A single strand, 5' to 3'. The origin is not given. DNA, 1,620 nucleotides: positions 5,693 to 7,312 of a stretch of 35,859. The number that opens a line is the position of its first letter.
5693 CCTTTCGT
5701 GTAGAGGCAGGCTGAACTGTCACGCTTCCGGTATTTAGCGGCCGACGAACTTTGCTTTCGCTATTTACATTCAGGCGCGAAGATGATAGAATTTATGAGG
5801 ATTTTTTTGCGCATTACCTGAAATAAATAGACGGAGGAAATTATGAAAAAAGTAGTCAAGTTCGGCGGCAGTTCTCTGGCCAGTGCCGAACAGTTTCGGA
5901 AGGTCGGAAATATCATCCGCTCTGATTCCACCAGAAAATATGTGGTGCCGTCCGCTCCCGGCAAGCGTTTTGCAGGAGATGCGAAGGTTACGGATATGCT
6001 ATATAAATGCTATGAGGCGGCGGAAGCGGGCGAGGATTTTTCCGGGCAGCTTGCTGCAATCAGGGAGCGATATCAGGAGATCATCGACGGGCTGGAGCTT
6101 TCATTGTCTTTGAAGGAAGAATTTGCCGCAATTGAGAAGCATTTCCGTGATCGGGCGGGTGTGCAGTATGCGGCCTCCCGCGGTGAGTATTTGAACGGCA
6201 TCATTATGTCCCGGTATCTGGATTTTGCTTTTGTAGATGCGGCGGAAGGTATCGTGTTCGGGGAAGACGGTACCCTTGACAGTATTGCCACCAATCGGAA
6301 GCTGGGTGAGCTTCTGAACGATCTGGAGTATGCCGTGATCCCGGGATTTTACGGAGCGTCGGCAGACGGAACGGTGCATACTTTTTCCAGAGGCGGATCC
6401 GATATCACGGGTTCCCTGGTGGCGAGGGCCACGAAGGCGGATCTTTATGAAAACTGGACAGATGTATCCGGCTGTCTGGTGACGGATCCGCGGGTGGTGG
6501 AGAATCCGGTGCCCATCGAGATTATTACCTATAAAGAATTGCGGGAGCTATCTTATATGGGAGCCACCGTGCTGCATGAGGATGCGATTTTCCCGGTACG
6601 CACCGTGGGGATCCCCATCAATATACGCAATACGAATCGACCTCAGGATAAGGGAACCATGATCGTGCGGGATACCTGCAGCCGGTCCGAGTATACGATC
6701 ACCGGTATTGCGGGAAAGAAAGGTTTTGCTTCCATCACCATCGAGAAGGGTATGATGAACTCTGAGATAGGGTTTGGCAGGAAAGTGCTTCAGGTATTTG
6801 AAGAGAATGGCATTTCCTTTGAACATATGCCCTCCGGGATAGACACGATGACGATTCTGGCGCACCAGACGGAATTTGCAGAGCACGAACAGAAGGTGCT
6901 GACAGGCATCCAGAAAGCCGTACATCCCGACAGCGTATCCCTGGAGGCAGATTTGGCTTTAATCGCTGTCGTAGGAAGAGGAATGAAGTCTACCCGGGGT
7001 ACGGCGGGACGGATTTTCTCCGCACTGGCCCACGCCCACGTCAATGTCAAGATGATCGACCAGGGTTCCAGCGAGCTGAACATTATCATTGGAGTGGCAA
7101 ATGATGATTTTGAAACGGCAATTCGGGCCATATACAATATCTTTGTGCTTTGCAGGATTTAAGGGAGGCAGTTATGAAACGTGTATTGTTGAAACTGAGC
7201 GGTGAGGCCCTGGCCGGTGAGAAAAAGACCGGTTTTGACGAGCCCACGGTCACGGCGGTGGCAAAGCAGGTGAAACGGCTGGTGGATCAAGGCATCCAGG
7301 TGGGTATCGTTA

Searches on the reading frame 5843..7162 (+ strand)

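Call 78: search_protein_families(library=pfam, proteins=[window:5843-7162:+], max_evalue=0.00001)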
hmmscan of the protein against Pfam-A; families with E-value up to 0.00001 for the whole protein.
window:5843-7162:+ (439 aa): 4 families
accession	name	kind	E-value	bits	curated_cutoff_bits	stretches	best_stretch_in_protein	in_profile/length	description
PF00696.33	AA_kinase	-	1e-31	110.9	24.9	1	1-263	1-234/234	Amino acid kinase family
PF22468.2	ACT_9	-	1.1e-23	83.2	27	1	374-434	1-61/61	ACT domain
PF01842.31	ACT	-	1.2e-07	31.8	27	0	381-430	7-61/66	ACT domain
PF13840.12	ACT_7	-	1.2e-06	28.7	27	0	368-430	3-63/65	ACT domain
